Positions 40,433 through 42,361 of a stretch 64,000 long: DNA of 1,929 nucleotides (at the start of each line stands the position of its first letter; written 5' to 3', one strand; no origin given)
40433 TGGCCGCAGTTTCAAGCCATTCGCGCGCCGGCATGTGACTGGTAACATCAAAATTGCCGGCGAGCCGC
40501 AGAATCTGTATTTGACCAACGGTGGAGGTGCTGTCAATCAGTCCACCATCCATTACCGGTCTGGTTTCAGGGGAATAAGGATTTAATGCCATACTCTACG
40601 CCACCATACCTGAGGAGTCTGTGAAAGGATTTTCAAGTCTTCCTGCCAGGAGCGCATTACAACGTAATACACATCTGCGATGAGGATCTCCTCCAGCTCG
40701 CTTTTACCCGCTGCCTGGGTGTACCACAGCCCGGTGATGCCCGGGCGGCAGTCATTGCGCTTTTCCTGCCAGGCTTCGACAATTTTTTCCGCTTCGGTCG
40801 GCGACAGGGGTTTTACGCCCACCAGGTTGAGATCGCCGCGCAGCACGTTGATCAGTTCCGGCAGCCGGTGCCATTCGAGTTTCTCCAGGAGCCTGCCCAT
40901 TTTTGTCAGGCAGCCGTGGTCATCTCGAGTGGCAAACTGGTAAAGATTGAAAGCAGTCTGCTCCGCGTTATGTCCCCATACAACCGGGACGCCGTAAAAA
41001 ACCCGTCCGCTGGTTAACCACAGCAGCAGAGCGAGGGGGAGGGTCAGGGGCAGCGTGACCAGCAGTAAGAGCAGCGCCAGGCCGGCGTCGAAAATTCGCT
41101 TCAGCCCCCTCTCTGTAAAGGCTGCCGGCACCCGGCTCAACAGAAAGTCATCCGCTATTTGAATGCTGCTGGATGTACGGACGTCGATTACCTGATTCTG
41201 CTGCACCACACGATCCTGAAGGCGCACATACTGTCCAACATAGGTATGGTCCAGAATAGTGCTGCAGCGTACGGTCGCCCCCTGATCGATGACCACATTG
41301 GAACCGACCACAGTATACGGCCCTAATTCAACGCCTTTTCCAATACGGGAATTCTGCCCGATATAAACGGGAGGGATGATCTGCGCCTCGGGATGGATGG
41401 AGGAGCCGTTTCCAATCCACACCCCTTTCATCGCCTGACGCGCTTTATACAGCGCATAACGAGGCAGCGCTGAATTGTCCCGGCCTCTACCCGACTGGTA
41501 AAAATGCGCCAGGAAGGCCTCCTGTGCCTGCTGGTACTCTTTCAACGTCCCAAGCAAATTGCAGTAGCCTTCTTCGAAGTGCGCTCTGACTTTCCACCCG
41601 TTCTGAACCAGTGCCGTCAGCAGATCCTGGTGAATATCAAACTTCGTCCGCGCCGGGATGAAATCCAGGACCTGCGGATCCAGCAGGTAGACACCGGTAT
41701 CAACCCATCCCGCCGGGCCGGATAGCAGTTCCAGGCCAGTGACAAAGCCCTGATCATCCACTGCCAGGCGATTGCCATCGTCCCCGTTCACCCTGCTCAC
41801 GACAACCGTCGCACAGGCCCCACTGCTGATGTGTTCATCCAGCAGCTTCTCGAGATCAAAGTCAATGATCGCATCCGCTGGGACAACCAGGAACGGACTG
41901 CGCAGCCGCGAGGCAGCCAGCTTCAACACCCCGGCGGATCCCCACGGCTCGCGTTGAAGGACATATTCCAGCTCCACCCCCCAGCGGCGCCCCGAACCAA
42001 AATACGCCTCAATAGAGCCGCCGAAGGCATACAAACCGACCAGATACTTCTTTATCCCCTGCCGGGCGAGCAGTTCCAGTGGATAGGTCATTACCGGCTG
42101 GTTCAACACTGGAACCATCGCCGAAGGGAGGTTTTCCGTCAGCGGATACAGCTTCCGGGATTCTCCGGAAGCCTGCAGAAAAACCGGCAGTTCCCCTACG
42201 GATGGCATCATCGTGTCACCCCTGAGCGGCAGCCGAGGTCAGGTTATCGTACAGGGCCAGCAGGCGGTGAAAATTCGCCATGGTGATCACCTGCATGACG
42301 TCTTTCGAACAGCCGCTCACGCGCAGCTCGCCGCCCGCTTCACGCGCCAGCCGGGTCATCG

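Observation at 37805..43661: Sigma-less partner-switching module wired into a polysaccharide operon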

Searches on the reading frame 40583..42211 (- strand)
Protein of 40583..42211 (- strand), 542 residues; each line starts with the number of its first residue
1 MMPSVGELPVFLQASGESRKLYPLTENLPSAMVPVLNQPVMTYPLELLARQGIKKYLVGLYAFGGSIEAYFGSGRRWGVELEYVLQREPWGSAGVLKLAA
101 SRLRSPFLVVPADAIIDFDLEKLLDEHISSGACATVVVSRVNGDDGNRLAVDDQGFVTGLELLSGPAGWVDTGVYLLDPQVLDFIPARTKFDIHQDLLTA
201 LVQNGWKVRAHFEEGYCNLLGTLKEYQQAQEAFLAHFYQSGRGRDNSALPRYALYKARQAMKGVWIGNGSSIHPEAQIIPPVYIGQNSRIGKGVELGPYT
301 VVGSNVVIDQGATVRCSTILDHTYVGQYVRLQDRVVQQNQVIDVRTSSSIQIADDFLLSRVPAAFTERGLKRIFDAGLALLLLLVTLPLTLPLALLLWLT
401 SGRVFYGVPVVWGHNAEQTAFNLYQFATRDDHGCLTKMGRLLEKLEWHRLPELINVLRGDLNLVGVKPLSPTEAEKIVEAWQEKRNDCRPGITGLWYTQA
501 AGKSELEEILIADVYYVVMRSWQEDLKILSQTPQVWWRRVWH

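Call 3: search_protein_families(library=pfam, proteins=[window:40583-42211:-], max_evalue=0.01)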
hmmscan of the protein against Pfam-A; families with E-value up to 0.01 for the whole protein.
window:40583-42211:- (542 aa): 6 families
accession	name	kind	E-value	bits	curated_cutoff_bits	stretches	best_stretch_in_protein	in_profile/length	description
PF02397.22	Bac_transf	-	5.6e-29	101.4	27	1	371-536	1-177/179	Bacterial sugar transferase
PF00483.29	NTP_transferase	-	3.2e-23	83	21.2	1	14-232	6-241/245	Nucleotidyl transferase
PF00132.30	Hexapep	-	6.9e-12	45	27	1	263-297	1-35/36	Bacterial transferase hexapeptide (six repeats)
PF25084.1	LbH_EIF2B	-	3.6e-07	30.6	54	1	265-343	5-82/105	EIF2B subunit epsilon LbH domain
PF25087.1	GMPPB_C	-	0.00023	21.3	39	1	279-340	8-70/110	GMPPB C-terminal domain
PF24894.1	Hexapep_GlmU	-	0.0027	18.2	23.3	0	300-344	35-79/104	GlmU-like, C-terminal hexapeptide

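Call 36: search_protein_families(library=ncbifam, proteins=[window:40583-42211:-], max_evalue=0.001)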
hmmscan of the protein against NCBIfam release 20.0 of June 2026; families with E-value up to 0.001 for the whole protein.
window:40583-42211:- (542 aa): 33 families (the best 25 are shown)
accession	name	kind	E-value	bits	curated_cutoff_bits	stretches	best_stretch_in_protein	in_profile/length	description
NF052502.1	man1P_GTase_Rv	exception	6.5e-32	110.8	440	1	15-345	8-327/352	mannose-1-phosphate guanylyltransferase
TIGR03992.1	Arch_glmU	subfamily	2e-30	106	292.1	1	13-339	6-324/393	bifunctional sugar-1-phosphate nucleotidylyltransferase/acetyltransferase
TIGR01208.1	rmlA_long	equivalog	5.7e-27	94.5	320.25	1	12-343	4-332/353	glucose-1-phosphate thymidylyltransferase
TIGR03025.1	EPS_sugtrans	subfamily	1.6e-26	93.5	295.55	1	361-538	248-440/445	exopolysaccharide biosynthesis polyprenyl glycosylphosphotransferase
TIGR03022.1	WbaP_sugtrans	subfamily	2.9e-20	72.9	403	1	430-536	345-449/456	undecaprenyl-phosphate galactose phosphotransferase WbaP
NF052601.1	undeca_RfbP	equivalog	7.5e-20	71.2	330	1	426-535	127-234/244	undecaprenyl-phosphate galactose phosphotransferase family protein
NF041877.1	EPS_EpsZ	equivalog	4.5e-19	68.4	800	1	434-533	351-449/459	exopolysaccharide biosynthesis polyisoprenyl-phosphate hexose-1-phosphate transferase EpsZ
TIGR03013.1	EpsB_2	subfamily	1.2e-17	64.1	393.35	1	366-535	250-435/443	TIGR03013 family XrtA/PEP-CTERM system glycosyltransferase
TIGR03023.1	WcaJ_sugtrans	equivalog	2.3e-17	63.4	410.75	1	425-537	329-447/453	undecaprenyl-phosphate glucose phosphotransferase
NF041313.1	UDPGP_AglF_Halo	equivalog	2.4e-17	63.2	400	1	13-185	6-182/234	UTP--glucose-1-phosphate uridylyltransferase AglF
NF041173.1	Sug_nt_acttase_Thmprot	equivalog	1.7e-16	60.2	600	1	10-338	3-323/405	bifunctional sugar-1-phosphate nucleotidylyltransferase/acetyltransferase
NF045761.1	NAMPUrTaseMurU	equivalog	2.1e-16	60.5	250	1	14-230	7-224/226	N-acetylmuramate alpha-1-phosphate uridylyltransferase MurU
NF045514.1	glycotran_HepC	equivalog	6e-15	55.1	140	1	368-474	114-217/220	heterocyst development glycosyltransferase HepC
NF049965.1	GlMnHpPGnyltfHddC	equivalog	9.5e-14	51.5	300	1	16-228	9-216/221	D-glycero-D-manno-heptose 1-phosphate guanosyltransferase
NF011751.0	PRK15204.1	equivalog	6.5e-13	48.1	907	1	433-539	367-472/476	undecaprenyl-phosphate galactose phosphotransferase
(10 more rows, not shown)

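Call 41: search_solved_structures(query=window:40583-42211:-, max_evalue=0.001, show_alignments=3)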
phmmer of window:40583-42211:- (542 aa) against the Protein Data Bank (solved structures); distinct sequences matched with E-value up to 0.001: 56.
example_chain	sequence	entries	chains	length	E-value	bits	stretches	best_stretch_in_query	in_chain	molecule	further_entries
8x7s_B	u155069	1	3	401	2.7e-33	118.7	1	3-351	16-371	UTP--glucose-1-phosphate uridylyltransferase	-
7whr_B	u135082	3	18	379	7.7e-23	84.2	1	14-339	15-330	Nucleotidyl transferase family protein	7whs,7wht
7d72_K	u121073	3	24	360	3.2e-19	72.3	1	14-325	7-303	Mannose-1-phosphate guanyltransferase beta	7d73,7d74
8e37_B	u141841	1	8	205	8.7e-17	64.2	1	369-534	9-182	N,N'-diacetylbacilliosaminyl-1-phosphate transferase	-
8g1n_A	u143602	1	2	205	3.3e-16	62.3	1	369-533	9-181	N,N'-diacetylbacilliosaminyl-1-phosphate transferase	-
8yre_D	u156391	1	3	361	1.1e-15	60.6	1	14-337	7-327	Mannose-1-phosphate guanylyltransferase 1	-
7x8j_A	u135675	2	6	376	1.1e-15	60.6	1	14-337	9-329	Mannose-1-phosphate guanylyltransferase 1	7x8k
4y7t_A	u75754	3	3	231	4.7e-14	55.2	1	11-229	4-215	Nucleotidyl transferase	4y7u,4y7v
8t53_A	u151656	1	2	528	1.8e-12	50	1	434-539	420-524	Undecaprenyl-phosphate galactose phosphotransferase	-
1mp3_A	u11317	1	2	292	2.5e-12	49.5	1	12-184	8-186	GLUCOSE-1-PHOSPHATE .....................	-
1iim_A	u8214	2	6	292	4.3e-12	48.7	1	12-184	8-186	glucose-1-phosphate thymidylyltransferase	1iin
1mp4_A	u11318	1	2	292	4.4e-12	48.7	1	12-185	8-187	W224H Variant of S. Enterica RmlA Bound to UDP-Glucose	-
5z09_A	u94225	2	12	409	1.2e-11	47.2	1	10-337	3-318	Dual sugar-1-phosphate nucleotidylyltransferase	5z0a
1h5s_D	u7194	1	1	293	1.3e-11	47.2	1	12-184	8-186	Glucose-1-phosphate thymidylyltransferase 1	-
2ggo_A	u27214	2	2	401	1.7e-11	46.8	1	10-337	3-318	401aa long hypothetical glucose-1-phosphate thymidylyltransferase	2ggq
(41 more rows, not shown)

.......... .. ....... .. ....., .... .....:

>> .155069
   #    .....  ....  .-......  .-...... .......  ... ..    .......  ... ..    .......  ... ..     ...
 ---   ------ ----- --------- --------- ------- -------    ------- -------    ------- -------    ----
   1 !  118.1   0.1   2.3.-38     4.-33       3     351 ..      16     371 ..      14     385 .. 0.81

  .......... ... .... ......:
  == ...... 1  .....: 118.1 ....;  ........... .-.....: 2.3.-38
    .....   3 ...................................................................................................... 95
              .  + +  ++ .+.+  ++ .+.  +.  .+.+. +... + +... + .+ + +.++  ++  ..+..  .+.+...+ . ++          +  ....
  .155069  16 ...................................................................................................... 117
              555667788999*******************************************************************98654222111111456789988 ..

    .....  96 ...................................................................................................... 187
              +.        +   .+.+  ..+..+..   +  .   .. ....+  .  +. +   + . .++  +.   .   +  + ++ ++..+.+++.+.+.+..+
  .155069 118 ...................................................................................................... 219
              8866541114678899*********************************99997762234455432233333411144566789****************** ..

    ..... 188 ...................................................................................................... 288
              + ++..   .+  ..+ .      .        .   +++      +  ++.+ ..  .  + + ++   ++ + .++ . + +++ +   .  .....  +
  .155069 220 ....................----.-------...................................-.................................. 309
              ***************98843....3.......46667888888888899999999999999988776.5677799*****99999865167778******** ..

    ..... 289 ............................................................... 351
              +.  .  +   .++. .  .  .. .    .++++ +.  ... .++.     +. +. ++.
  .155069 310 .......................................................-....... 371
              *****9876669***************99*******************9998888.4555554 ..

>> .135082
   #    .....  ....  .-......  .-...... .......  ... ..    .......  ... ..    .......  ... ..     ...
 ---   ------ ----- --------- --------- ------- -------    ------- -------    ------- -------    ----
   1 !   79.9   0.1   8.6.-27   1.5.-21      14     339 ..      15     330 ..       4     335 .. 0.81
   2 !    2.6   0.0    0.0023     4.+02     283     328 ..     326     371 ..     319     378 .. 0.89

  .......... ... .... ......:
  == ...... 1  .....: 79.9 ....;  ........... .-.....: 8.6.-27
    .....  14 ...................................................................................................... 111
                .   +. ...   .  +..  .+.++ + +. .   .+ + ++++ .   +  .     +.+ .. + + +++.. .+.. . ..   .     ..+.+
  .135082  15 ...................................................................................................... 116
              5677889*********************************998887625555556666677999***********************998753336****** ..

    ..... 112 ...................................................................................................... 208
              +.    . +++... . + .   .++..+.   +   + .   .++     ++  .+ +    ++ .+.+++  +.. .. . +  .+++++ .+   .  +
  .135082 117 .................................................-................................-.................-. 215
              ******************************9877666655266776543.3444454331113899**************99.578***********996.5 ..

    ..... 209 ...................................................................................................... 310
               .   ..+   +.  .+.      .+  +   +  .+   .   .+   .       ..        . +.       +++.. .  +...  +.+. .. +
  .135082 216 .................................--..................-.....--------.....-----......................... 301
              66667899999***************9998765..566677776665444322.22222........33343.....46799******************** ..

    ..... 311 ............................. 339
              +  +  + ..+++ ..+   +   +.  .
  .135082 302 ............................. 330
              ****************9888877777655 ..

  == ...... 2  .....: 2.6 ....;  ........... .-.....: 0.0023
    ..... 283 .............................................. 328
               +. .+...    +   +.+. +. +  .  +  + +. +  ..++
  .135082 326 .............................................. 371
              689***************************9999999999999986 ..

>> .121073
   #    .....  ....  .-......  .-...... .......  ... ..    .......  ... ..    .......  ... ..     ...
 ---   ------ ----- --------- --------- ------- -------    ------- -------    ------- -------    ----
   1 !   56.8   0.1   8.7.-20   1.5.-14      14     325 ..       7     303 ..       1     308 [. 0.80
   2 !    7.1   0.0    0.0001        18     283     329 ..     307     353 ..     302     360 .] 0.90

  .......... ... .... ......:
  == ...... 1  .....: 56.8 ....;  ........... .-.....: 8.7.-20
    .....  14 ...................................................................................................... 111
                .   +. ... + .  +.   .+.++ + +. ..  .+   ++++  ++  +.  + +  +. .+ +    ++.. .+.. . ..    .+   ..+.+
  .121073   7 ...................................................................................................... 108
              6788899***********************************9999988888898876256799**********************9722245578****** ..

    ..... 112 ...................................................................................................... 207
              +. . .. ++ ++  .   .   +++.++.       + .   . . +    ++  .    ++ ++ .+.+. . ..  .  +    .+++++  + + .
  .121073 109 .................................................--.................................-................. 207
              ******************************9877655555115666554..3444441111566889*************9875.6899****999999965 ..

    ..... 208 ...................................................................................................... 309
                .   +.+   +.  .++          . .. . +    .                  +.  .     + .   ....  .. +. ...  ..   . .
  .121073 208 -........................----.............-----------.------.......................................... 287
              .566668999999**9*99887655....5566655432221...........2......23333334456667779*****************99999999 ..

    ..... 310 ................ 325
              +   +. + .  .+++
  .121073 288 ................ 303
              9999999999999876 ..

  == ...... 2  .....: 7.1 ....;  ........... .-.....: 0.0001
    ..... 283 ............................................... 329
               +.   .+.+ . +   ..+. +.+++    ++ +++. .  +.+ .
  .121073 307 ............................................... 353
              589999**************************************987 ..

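Call 52: find_homologous_proteins(query=window:40583-42211:-, max_evalue=1e-10)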
Query window:40583-42211:- (542 aa): 151 proteins with E <= 1e-10 among 8000 candidates; the best 120 are listed.
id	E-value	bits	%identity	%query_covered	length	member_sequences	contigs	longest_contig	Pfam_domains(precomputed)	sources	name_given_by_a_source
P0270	0.0e+0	1236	99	100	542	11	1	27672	PF00483.30,PF00132.31,PF25087.2,PF25084.2,PF02397.23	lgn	-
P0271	0.0e+0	1051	84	100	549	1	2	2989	PF00483.30,PF00132.31,PF25087.2,PF25084.2,PF02397.23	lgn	-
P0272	1.6e-153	530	47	98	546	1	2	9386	PF00483.30,PF00132.31,PF25087.2,PF02397.23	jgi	jgi:NDP-sugar pyrophosphorylase family protein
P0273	6.5e-151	522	47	98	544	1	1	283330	PF00483.30,PF00132.31,PF25087.2,PF25084.2,PF02397.23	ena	-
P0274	1.9e-149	517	46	98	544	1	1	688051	PF00483.30,PF00132.31,PF25087.2,PF25084.2,PF02397.23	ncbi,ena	-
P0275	6.3e-149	515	45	98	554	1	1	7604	PF00483.30,PF00132.31,PF25087.2,PF25084.2,PF02397.23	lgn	-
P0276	1.1e-148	515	48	98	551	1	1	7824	PF00483.30,PF00132.31,PF25087.2,PF25084.2,PF02397.23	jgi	jgi:NDP-sugar pyrophosphorylase family protein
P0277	1.3e-148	514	45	99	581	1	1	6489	PF00483.30,PF00132.31,PF25087.2,PF25084.2,PF02397.23,PF12804.14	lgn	-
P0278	3.0e-148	513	46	98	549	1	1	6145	PF00483.30,PF00132.31,PF25087.2,PF25084.2,PF02397.23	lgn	-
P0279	4.0e-148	513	48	98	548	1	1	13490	PF00483.30,PF00132.31,PF25087.2,PF25084.2,PF02397.23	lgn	-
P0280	4.6e-148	512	45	100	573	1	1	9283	PF00483.30,PF00132.31,PF25087.2,PF25084.2,PF02397.23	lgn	-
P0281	1.8e-147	510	46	98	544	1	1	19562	PF00483.30,PF00132.31,PF25087.2,PF25084.2,PF02397.23,PF12804.14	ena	-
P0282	3.2e-146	506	47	98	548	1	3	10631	PF00483.30,PF00132.31,PF25087.2,PF25084.2,PF02397.23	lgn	-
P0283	3.4e-146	506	46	98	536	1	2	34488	PF00483.30,PF00132.31,PF25087.2,PF25084.2,PF02397.23,PF12804.14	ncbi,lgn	-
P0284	6.4e-146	505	45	97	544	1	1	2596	PF00483.30,PF00132.31,PF25087.2,PF25084.2,PF02397.23,PF12804.14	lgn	-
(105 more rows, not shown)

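Call 65: predict_structure(alignment_id=A3)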
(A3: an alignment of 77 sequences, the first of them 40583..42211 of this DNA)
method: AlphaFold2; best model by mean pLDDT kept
length: 542 residues; sequences in the alignment: 77
mean_pLDDT: 90.6   pTM: 0.75
mean pLDDT of the five models: 90.6, 90.4, 89.2, 89.1, 81.6
residues with pLDDT >= 90: 390; 70-90: 124; 50-70: 27; < 50: 1
segments of 3 or more residues with pLDDT < 50: none
pLDDT, mean of each block of 10 residues (from residue 1): 86 90 92 95 94 96 89 91 94 95 97 95 96 95 76 92 68 97 96 96 97 93 95 87 68 82 91 96 94 96 95 97 95 96 96 91 65 92 96 94 93 77 95 92 94 94 94 89 86 87 84 84 88 92 87
secondary structure, 60 per line:
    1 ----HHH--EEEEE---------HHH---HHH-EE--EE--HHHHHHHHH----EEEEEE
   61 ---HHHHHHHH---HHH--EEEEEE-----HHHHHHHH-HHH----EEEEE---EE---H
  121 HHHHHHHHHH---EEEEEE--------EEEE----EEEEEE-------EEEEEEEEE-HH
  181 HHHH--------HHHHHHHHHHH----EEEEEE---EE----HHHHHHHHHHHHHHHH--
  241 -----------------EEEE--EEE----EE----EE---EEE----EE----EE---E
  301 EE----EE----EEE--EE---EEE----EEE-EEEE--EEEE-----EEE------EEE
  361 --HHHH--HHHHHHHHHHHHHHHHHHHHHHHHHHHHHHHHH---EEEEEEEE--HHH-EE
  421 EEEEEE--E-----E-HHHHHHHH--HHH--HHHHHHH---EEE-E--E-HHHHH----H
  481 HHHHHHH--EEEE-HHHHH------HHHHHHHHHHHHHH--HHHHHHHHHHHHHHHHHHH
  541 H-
elements in order: E10-14 H42-50 E55-60 H64-71 E80-85 H91-98 E107-111 H120-130 E134-139 E148-151 E156-161 E169-177 H179-184 H193-203 E208-213 H223-238 E258-261 E264-266 E282-284 E300-302 E313-315 E323-325 E330-332 E334-337 E340-343 E349-351 E358-360 H363-366 H369-401 E405-412 E419-426 H437-444 H452-458 E462-464 H471-475 H480-487 E490-493 H495-499 H506-519 H522-541
